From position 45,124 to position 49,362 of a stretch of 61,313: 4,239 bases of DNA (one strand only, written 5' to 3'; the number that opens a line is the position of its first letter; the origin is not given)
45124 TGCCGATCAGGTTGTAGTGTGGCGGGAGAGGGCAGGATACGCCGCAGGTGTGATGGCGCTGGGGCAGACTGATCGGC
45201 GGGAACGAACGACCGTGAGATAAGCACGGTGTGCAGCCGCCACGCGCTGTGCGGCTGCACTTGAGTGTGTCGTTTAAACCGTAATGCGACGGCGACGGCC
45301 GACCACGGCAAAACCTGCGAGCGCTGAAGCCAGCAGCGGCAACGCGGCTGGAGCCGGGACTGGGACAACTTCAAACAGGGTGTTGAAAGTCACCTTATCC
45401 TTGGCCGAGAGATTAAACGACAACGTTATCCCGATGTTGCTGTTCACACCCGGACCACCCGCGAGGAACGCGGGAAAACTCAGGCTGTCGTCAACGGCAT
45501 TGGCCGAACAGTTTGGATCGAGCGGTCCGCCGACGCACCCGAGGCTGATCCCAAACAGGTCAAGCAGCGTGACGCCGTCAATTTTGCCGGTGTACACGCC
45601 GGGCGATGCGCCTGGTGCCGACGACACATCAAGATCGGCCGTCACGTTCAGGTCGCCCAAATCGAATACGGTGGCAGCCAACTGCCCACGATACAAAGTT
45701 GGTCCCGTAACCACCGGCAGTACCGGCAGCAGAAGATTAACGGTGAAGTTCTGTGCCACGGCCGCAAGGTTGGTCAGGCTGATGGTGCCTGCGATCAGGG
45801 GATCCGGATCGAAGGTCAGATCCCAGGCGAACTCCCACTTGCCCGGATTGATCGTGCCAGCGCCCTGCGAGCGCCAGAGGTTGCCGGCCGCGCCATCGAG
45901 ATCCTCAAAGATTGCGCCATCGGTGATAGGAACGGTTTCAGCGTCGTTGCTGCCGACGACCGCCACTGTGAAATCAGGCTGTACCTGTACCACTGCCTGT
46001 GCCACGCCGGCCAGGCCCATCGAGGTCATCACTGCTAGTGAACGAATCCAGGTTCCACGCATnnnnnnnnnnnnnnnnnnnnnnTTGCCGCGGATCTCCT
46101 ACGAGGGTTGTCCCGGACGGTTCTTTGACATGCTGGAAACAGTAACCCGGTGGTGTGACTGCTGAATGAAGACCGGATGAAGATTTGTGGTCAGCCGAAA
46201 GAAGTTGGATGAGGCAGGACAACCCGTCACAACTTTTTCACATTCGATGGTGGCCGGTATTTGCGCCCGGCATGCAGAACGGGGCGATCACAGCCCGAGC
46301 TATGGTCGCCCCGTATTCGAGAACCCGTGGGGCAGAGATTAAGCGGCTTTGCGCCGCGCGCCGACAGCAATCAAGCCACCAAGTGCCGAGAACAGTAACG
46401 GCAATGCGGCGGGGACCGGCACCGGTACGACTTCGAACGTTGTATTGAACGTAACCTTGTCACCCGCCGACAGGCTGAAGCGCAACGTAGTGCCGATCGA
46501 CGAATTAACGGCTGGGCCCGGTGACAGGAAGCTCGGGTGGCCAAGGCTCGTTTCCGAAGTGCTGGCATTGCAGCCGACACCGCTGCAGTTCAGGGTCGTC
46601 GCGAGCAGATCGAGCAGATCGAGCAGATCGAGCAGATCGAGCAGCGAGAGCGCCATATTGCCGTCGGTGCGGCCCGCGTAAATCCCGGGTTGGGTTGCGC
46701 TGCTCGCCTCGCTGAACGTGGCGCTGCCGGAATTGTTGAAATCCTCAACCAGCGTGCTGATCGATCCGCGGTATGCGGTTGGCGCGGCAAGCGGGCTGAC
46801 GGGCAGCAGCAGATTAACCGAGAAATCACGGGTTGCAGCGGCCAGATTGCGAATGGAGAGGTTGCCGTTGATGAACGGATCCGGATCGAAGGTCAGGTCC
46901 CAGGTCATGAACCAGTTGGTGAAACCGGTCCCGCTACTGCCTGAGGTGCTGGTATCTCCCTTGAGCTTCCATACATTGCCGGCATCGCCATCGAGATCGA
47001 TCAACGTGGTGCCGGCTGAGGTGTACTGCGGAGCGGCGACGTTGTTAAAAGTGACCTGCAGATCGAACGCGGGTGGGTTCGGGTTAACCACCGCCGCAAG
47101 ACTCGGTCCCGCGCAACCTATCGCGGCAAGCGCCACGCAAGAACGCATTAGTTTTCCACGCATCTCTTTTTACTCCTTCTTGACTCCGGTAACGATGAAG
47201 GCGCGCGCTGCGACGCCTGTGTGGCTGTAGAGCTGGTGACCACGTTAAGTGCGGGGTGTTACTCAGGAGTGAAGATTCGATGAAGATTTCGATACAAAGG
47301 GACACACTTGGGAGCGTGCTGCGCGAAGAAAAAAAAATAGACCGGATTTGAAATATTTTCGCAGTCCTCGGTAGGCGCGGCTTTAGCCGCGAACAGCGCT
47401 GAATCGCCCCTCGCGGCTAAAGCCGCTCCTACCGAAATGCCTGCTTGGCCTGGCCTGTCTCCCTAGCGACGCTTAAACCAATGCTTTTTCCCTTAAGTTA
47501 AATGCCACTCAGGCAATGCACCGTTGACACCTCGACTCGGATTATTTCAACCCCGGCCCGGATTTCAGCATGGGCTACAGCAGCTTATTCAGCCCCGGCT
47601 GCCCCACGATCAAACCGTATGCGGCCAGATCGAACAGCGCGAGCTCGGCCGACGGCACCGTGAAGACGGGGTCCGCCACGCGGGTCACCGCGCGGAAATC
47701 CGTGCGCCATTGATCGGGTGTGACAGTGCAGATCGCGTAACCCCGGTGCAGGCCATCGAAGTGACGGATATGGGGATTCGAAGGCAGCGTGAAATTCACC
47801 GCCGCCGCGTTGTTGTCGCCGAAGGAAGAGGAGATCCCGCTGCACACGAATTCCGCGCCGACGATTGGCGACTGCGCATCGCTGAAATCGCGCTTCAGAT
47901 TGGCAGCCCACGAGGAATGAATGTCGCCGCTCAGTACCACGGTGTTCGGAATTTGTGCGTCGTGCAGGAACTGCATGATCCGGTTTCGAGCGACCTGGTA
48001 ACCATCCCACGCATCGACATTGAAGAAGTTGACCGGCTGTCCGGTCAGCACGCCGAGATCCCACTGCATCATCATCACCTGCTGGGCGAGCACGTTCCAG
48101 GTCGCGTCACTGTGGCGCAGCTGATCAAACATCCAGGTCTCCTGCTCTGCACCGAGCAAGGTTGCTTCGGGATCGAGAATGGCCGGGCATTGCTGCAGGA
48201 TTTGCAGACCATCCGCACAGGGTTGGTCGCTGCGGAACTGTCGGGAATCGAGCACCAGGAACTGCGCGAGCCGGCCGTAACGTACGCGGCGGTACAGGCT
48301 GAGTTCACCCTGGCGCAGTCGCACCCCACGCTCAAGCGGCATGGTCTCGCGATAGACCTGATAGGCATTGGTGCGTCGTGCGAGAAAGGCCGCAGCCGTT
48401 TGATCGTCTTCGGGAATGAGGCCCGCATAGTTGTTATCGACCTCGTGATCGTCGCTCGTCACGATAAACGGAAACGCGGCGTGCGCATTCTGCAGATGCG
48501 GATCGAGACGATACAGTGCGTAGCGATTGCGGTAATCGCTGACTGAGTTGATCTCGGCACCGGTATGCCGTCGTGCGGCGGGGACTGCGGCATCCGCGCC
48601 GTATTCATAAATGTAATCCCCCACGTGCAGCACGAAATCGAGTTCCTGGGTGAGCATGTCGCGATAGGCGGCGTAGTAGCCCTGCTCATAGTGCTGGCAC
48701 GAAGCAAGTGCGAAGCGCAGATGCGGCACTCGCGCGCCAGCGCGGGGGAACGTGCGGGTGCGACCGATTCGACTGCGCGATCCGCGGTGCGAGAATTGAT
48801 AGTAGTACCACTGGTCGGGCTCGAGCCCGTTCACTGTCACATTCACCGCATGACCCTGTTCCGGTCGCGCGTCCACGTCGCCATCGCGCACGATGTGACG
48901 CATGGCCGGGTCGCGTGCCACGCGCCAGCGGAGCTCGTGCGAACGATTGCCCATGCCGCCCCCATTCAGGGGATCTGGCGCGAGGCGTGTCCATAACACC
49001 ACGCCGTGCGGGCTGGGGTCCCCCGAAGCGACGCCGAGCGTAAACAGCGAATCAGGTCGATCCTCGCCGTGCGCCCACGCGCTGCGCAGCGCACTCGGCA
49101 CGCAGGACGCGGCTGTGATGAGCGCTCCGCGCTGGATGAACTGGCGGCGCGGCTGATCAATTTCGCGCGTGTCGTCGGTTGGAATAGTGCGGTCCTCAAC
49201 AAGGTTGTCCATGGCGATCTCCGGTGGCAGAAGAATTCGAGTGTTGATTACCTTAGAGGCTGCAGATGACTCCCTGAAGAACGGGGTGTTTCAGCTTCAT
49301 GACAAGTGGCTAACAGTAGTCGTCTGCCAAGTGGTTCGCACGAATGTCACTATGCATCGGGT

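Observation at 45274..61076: Island of seven secreted proteins sharing a VP(L/V)P-hydrophobic-Arg-rich C-terminal sorting tail, interleaved with three Tat-exported alkaline phosphatases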

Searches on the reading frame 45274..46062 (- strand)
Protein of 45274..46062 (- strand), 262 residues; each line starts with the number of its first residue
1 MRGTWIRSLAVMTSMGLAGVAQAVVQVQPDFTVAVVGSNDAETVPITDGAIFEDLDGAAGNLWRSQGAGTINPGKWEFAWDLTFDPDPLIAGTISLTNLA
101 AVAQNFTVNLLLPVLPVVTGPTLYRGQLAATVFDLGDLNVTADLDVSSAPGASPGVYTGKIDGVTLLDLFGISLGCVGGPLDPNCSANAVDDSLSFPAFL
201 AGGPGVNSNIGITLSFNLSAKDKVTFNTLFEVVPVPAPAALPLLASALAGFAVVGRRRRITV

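Call 3: search_protein_families(library=ncbifam, proteins=[window:45274-46062:-], max_evalue=1)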
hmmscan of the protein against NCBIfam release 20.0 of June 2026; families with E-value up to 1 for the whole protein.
window:45274-46062:- (262 aa): 8 families
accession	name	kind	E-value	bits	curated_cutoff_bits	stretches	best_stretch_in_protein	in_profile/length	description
TIGR03370.1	VPLPA-CTERM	domain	9.7e-05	22.3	25.35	1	235-259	1-25/25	VPLPA-CTERM sorting domain-containing protein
NF038125.1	PEP_CTERM_THxN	subfamily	0.0032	17.1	85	1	224-258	209-246/246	THxN family PEP-CTERM protein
NF033554.9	floc_PepA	equivalog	0.0094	15.8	80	1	225-259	229-261/261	flocculation-associated PEP-CTERM protein PepA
NF045910.1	Sul7s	equivalog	0.061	13.3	100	1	223-239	17-33/56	winged-helix single-stranded DNA-binding protein Sul7s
TIGR02595.1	PEP_CTERM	domain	0.076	13.9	16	1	235-259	1-24/24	PEP-CTERM sorting domain-containing protein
NF038124.1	PEP_CTERM_TLD_A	exception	0.16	11.6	100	1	223-259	197-235/235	PEP_CTERM-anchored TLD domain-containing protein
NF041927.1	Xrt_dep_XDP1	equivalog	0.18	11.8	125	1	233-258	217-242/242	exosortase-dependent surface protein XDP1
NF041538.1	PEP_EDSA_1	subfamily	0.83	9.2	100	1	231-258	282-307/307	EDSAP-1 family PEP-CTERM protein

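Call 4: search_protein_families(library=pfam, proteins=[window:45274-46062:-], max_evalue=0.1)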
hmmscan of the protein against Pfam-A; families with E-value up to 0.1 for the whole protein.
window:45274-46062:- (262 aa): 2 families
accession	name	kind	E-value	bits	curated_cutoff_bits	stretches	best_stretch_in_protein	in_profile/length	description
PF18203.6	IPTL-CTERM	-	0.038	14.3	20.8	0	238-258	8-28/28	IPTL-CTERM motif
PF07589.16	PEP-CTERM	-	0.075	13.6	20.7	1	234-258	1-24/24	PEP-CTERM motif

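Call 33: search_solved_structures(query=window:45274-46062:-, max_evalue=1)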
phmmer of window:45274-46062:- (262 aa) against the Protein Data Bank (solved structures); distinct sequences matched with E-value up to 1: 2.
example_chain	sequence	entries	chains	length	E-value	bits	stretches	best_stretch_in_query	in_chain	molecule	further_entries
9sze_E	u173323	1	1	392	0.049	16.2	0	30-78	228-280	Minor structural protein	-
7bzh_A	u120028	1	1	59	0.26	13.8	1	220-259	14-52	Sul7s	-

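Call 42: find_homologous_proteins(query=window:45274-46062:-, max_evalue=0.001)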
Query window:45274-46062:- (262 aa): 6 proteins with E <= 0.001 among 8000 candidates.
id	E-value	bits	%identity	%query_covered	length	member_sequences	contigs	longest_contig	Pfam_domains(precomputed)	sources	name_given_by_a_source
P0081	1.3e-164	564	100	100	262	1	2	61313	-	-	-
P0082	2.7e-57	212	48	99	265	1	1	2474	-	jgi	jgi:hypothetical protein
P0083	3.8e-35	139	45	70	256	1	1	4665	-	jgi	jgi:hypothetical protein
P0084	2.7e-33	133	44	71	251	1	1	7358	-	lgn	-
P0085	4.4e-32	129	44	76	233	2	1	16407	-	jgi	jgi:hypothetical protein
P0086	7.6e-10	57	32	53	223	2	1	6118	-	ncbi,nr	ncbi:MAG: hypothetical protein KDA25_12920 [Phycisphaerales bacterium]|nr:hypothetical protein [Phyc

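Call 44: find_encoding_contigs(protein=P0085, flank=10000, max_places=3)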
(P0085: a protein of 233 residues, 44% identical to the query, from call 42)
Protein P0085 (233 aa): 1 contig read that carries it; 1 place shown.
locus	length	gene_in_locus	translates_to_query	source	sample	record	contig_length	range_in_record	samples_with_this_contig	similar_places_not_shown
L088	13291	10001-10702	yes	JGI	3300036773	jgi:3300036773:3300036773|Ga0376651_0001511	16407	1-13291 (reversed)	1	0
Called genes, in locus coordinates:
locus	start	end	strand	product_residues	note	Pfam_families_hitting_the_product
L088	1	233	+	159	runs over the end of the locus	PF13404:HTH_AsnC-type, PF13412:HTH_24, PF01037:AsnC_trans_reg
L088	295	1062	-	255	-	PF00106:adh_short, PF01370:Epimerase (weak), PF08659:KR, PF13460:NAD_binding_10 (weak), PF13561:adh_short_C2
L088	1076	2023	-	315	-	PF00126:HTH_1, PF03466:LysR_substrate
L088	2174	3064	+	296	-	PF01545:Cation_efflux, PF16916:ZT_dimer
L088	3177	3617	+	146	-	PF11026:DUF2721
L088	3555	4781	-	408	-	PF02463:SMC_N (weak), PF00005:ABC_tran, PF13304:AAA_21 (faint), PF17850:CysA_C_terminal, PF12857:TOBE_3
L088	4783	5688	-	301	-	PF00528:BPD_transp_1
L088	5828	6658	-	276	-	PF00528:BPD_transp_1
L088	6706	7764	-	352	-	PF01547:SBP_bac_1, PF13531:SBP_bac_11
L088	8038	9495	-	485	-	PF06609:TRI12 (weak), PF07690:MFS_1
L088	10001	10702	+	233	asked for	-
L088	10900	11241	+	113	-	-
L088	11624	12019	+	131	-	PF01243:PNPOx_N, PF12900:Pyridox_ox_2 (weak)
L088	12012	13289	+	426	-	?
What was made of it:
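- Tried and rejected: There are only 5 homologues, and one sits beside a sulfate ABC transporter (calls 42, 44).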

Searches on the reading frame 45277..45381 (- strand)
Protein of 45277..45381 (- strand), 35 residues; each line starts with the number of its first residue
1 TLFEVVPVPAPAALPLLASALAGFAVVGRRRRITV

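Call 5: search_protein_families(library=ncbifam, proteins=[window:45277-45381:-], max_evalue=10)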
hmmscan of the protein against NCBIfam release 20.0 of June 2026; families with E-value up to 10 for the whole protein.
seq(35 aa): 13 families
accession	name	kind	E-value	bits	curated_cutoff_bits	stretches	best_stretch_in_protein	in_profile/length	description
TIGR03370.1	VPLPA-CTERM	domain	6.7e-05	22.8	25.35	1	8-32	1-25/25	VPLPA-CTERM sorting domain-containing protein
NF041538.1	PEP_EDSA_1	subfamily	0.00017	21.4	100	1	6-31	283-307/307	EDSAP-1 family PEP-CTERM protein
NF033554.9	floc_PepA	equivalog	0.00045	20.1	80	1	6-32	235-261/261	flocculation-associated PEP-CTERM protein PepA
TIGR02595.1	PEP_CTERM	domain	0.00099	19.8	16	1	8-32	1-24/24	PEP-CTERM sorting domain-containing protein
NF038125.1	PEP_CTERM_THxN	subfamily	0.0014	18.2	85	1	6-31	222-246/246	THxN family PEP-CTERM protein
TIGR04174.1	IPTL_CTERM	subfamily_domain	0.0024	18.1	20.5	1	13-32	8-27/27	IPTL-CTERM sorting domain-containing protein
NF041927.1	Xrt_dep_XDP1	equivalog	0.016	15.2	125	1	6-31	217-242/242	exosortase-dependent surface protein XDP1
TIGR03901.2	MYXO-CTERM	domain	0.018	15.4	20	1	10-32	11-33/34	MYXO-CTERM sorting domain-containing protein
NF038124.1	PEP_CTERM_TLD_A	exception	0.018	14.6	100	1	2-32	205-235/235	PEP_CTERM-anchored TLD domain-containing protein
NF046088.1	anchor_EppA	equivalog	0.072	13.5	90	1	8-33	33-58/58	EPS-associated small membrane protein EppA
NF038129.1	PEP_NF038129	equivalog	0.12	12.2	65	1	4-31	167-194/194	NF038129 family PEP-CTERM protein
NF038118.1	PEP_CTERM_CCXG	equivalog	0.15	11.7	90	1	6-31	174-199/199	CCXG family PEP-CTERM protein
TIGR03382.1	GC_trans_RRR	domain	1.4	9.6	15.85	0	10-32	8-27/27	MYXO-CTERM sorting domain-containing protein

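Call 6: search_protein_families(library=pfam, proteins=[window:45277-45381:-], max_evalue=10)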
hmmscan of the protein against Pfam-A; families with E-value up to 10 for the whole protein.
seq(35 aa): 3 families
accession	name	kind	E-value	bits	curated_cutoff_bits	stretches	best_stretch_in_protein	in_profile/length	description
PF07589.16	PEP-CTERM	-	0.0011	19.4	20.7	1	7-31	1-24/24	PEP-CTERM motif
PF18203.6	IPTL-CTERM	-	0.043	14.1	20.8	1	11-31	8-28/28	IPTL-CTERM motif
PF09534.15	Trp_oprn_chp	-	0.066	13.5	29.6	1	5-33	41-69/180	Tryptophan-associated transmembrane protein (Trp_oprn_chp)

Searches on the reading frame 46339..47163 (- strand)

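Call 3: search_protein_families(library=ncbifam, proteins=[window:46339-47163:-], max_evalue=1)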
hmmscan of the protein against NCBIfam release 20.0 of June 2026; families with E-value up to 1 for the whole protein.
window:46339-47163:- (274 aa): 1 family
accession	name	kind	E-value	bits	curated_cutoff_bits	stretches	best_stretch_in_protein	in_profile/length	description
TIGR03370.1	VPLPA-CTERM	domain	0.00027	20.9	25.35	1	248-272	1-25/25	VPLPA-CTERM sorting domain-containing protein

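Call 4: search_protein_families(library=pfam, proteins=[window:46339-47163:-], max_evalue=0.1)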
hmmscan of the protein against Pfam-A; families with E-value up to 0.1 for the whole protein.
window:46339-47163:- (274 aa): 2 families
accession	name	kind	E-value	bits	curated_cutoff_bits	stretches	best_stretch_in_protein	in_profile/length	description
PF07589.16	PEP-CTERM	-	0.043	14.4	20.7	1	247-272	1-24/24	PEP-CTERM motif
PF11131.13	PhrC_PhrF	-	0.052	13.6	25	0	3-38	3-33/38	Rap-phr extracellular signalling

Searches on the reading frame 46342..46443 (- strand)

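Call 5: search_protein_families(library=ncbifam, proteins=[window:46342-46443:-], max_evalue=10)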
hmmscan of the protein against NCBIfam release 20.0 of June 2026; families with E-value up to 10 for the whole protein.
seq(34 aa): 6 families
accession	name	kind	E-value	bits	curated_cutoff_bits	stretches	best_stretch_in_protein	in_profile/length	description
TIGR03370.1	VPLPA-CTERM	domain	7.7e-06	25.8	25.35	1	8-32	1-25/25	VPLPA-CTERM sorting domain-containing protein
NF033554.9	floc_PepA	equivalog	0.0092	15.8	80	1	2-32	233-261/261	flocculation-associated PEP-CTERM protein PepA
NF041538.1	PEP_EDSA_1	subfamily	0.022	14.4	100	1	5-31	282-307/307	EDSAP-1 family PEP-CTERM protein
NF038124.1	PEP_CTERM_TLD_A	exception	0.1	12.2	100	1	2-31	205-234/235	PEP_CTERM-anchored TLD domain-containing protein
TIGR02595.1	PEP_CTERM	domain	0.16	12.9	16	1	8-32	1-22/24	PEP-CTERM sorting domain-containing protein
NF041927.1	Xrt_dep_XDP1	equivalog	0.17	11.8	125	1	6-31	217-242/242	exosortase-dependent surface protein XDP1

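Call 6: search_protein_families(library=pfam, proteins=[window:46342-46443:-], max_evalue=10)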
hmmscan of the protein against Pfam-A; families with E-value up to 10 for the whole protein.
seq(34 aa): 1 family
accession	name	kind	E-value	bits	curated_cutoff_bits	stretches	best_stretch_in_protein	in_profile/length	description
PF07589.16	PEP-CTERM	-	0.00054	20.4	20.7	1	7-32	1-24/24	PEP-CTERM motif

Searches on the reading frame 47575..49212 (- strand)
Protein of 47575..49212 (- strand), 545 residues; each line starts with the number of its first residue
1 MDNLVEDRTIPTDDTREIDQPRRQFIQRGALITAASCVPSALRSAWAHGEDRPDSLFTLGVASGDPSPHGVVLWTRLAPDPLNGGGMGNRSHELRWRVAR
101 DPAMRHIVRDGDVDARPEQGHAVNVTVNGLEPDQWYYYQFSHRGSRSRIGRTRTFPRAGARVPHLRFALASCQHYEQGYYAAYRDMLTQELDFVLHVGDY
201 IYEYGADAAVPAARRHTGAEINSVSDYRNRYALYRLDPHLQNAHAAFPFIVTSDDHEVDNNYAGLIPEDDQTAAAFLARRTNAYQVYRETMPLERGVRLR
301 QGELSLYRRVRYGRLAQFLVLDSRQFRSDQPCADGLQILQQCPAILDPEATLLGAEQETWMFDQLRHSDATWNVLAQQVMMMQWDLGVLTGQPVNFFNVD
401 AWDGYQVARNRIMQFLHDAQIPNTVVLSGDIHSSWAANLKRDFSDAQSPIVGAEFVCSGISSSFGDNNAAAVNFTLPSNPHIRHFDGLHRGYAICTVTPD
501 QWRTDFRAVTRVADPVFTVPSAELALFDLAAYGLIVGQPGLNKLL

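Call 4: search_protein_families(library=pfam, proteins=[window:47575-49212:-], max_evalue=0.1)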
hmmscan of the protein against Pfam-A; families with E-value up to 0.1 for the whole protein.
window:47575-49212:- (545 aa): 3 families
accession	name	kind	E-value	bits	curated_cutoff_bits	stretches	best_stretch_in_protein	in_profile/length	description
PF09423.15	PhoD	-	4e-108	362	27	1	167-506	1-343/343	PhoD-like phosphatase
PF16655.11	PhoD_N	-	1.1e-31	109.6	30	1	59-154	1-90/90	PhoD-like phosphatase, N-terminal domain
PF16656.11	Pur_ac_phosph_N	-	0.00072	20.5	30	1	117-154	55-93/93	Purple acid Phosphatase, N-terminal domain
